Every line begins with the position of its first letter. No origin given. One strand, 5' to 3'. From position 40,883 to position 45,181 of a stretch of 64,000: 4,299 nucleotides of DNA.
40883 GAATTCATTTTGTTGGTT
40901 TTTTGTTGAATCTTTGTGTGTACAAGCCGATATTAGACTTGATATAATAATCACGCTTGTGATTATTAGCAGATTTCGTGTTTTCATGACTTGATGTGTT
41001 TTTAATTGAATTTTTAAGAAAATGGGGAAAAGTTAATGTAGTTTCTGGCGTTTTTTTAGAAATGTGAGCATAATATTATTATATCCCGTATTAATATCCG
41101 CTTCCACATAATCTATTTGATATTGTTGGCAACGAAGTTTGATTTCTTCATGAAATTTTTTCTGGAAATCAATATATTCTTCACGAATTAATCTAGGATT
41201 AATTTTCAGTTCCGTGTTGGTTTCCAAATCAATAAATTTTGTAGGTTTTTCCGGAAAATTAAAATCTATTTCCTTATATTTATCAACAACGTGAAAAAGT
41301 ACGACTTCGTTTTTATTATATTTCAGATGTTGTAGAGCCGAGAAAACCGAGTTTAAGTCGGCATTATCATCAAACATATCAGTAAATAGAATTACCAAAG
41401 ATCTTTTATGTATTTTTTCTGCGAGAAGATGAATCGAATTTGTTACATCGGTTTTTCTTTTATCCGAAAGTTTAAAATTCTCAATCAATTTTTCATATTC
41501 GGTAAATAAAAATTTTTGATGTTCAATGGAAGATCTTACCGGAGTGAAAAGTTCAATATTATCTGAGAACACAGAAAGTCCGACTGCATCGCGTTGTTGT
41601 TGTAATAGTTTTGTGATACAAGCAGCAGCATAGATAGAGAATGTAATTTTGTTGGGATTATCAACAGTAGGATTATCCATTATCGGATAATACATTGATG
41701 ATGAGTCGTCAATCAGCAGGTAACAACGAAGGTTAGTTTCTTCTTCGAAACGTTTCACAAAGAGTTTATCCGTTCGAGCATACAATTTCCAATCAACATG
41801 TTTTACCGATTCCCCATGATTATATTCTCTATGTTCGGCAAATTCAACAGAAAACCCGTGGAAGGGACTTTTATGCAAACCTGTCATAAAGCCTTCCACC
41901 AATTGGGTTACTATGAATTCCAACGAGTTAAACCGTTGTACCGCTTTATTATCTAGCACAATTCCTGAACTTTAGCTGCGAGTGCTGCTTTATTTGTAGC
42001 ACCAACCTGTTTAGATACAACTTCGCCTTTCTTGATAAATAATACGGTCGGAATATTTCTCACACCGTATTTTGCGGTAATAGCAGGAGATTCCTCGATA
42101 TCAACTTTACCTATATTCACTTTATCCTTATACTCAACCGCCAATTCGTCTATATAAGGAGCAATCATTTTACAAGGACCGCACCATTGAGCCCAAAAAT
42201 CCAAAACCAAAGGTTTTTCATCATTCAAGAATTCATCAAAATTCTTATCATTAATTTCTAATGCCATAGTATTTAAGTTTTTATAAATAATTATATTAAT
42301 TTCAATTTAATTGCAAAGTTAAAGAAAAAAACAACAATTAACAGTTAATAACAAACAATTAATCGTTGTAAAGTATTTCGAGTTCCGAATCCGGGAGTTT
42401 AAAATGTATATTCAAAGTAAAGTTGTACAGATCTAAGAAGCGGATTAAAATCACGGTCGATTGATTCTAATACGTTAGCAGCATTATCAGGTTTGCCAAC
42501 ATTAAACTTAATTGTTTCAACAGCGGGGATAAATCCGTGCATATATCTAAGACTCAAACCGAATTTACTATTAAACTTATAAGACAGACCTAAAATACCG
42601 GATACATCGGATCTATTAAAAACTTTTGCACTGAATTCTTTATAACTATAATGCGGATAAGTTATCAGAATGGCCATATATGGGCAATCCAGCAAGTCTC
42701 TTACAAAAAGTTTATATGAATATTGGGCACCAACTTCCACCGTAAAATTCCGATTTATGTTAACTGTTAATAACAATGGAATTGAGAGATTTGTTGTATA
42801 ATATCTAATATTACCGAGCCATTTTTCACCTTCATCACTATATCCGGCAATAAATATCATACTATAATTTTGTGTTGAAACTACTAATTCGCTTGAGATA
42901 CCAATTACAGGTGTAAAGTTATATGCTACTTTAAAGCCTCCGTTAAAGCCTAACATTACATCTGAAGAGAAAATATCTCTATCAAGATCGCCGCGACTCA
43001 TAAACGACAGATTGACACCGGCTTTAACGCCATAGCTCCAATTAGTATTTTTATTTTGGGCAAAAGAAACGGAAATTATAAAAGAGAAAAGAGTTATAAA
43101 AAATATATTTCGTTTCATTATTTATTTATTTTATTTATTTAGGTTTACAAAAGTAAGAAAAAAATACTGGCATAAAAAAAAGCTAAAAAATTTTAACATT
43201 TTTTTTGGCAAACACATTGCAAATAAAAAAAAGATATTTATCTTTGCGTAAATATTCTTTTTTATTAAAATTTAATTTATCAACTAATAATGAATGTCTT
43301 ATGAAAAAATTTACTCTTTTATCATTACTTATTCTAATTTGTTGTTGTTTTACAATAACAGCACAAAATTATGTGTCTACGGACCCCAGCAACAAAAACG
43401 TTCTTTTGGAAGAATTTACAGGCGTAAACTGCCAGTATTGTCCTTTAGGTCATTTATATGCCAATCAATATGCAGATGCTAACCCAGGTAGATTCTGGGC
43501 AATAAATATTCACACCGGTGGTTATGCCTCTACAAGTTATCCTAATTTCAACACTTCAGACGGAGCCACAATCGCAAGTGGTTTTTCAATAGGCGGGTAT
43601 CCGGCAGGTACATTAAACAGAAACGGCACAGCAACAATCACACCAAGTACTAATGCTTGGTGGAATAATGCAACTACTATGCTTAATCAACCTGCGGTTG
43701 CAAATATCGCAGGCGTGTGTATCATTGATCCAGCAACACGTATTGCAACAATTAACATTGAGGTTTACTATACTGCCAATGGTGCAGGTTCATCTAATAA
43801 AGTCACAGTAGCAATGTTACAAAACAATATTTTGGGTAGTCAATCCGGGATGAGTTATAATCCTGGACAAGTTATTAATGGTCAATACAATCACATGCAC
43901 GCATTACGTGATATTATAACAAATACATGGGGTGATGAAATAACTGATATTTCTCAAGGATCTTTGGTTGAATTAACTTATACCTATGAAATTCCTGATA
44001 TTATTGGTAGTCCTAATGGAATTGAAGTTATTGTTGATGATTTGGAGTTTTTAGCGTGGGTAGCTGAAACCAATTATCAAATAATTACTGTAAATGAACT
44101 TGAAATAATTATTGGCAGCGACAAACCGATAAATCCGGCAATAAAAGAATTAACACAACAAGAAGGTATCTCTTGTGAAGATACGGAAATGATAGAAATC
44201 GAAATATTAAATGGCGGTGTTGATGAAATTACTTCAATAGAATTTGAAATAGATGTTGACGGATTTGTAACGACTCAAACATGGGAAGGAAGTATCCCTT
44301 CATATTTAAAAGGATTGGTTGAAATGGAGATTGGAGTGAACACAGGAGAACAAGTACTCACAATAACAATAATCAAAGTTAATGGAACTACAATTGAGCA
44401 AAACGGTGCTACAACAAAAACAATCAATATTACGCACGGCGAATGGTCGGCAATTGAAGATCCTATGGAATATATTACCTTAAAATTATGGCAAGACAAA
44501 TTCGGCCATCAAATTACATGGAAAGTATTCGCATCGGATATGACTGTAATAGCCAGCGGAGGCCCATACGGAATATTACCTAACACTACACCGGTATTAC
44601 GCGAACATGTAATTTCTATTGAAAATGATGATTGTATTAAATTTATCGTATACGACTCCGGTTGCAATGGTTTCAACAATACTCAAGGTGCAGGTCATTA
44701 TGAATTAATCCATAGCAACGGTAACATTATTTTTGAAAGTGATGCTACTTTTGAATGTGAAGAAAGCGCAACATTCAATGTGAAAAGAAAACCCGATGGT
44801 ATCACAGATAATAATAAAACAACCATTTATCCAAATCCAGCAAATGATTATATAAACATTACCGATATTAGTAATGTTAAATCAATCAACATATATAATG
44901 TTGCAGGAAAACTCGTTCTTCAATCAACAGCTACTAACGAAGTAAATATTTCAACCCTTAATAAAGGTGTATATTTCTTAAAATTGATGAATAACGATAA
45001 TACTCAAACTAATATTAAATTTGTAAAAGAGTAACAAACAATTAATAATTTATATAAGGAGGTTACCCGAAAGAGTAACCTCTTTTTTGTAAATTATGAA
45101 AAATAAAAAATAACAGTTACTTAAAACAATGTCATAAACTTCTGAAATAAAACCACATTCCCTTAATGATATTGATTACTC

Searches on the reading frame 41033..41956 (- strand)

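Call 35: search_protein_families(library=pfam, proteins=[window:41033-41956:-], max_evalue=0.001)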
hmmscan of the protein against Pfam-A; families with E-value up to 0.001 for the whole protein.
window:41033-41956:- (307 aa): 2 families
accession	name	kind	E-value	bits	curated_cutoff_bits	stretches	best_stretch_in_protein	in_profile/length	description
PF01882.25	DUF58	-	4.3e-33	114.8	23.4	1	41-263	1-208/216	Protein of unknown function DUF58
PF13519.12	VWA_2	-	3.3e-06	28.1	27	1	80-193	3-105/107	von Willebrand factor type A domain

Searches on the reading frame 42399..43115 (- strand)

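Call 35: search_protein_families(library=pfam, proteins=[window:42399-43115:-], max_evalue=0.001)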
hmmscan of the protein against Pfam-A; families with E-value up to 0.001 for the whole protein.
window:42399-43115:- (238 aa): 2 families
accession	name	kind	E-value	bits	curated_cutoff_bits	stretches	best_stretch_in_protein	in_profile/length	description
PF13568.12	OMP_b-brl_2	-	6.4e-17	62.6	27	1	18-197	1-172/175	Outer membrane protein beta-barrel domain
PF13505.12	OMP_b-brl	-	9.9e-10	39.3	28.7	1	8-194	3-153/175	Outer membrane protein beta-barrel domain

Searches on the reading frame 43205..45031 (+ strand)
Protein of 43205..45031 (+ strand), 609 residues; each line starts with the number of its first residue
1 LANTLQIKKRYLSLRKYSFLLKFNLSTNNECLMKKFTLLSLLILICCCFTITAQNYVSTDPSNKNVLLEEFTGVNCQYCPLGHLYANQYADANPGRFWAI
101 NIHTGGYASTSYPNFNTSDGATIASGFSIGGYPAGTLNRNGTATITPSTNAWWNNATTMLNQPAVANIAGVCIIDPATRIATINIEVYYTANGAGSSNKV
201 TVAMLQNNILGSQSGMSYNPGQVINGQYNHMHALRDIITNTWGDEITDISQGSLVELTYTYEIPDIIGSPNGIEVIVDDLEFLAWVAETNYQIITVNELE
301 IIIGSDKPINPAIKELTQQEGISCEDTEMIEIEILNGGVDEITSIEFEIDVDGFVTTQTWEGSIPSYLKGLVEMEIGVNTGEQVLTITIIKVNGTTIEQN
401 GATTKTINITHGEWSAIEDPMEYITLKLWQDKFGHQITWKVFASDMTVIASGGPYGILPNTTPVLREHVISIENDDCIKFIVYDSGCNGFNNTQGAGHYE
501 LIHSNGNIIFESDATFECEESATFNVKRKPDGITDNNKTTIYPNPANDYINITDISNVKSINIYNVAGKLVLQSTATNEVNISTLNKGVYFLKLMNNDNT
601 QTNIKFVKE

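Call 35: search_protein_families(library=pfam, proteins=[window:43205-45031:+], max_evalue=0.001)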
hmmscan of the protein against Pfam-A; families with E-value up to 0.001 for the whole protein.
window:43205-45031:+ (609 aa): 2 families
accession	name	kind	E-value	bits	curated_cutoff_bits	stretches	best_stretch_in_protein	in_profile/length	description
PF11551.14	Omp28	-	3.1e-18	66.6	34.9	1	124-266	5-139/171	Outer membrane protein Omp28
PF18962.6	Por_Secre_tail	-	5.3e-15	55.9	27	1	541-605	1-72/75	Secretion system C-terminal sorting domain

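Call 54: search_protein_families(library=ncbifam, proteins=[window:43205-45031:+], max_evalue=0.01)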
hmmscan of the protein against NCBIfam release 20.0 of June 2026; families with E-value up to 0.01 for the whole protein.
window:43205-45031:+ (609 aa): 5 families
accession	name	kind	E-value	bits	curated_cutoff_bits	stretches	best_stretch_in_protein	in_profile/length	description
NF033782.1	lipoprot_Omp28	subfamily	3.1e-25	88.9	150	1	36-263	7-231/264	Omp28 family outer membrane lipoprotein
TIGR04183.1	Por_Secre_tail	domain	7.4e-14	51.5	23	1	541-609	1-72/72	T9SS type A sorting domain-containing protein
NF045500.1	Omp28_seleno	equivalog_domain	4.1e-08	33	200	1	62-157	37-131/377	Omp28-related selenoprotein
NF033708.1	T9SS_Cterm_ChiA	domain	0.0073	16.2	40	1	559-605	2-52/55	T9SS sorting signal type C domain-containing protein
NF041921.1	HVO_A0556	equivalog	0.0092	15.9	65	0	62-92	9-39/55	HVO_A0556 family zinc finger protein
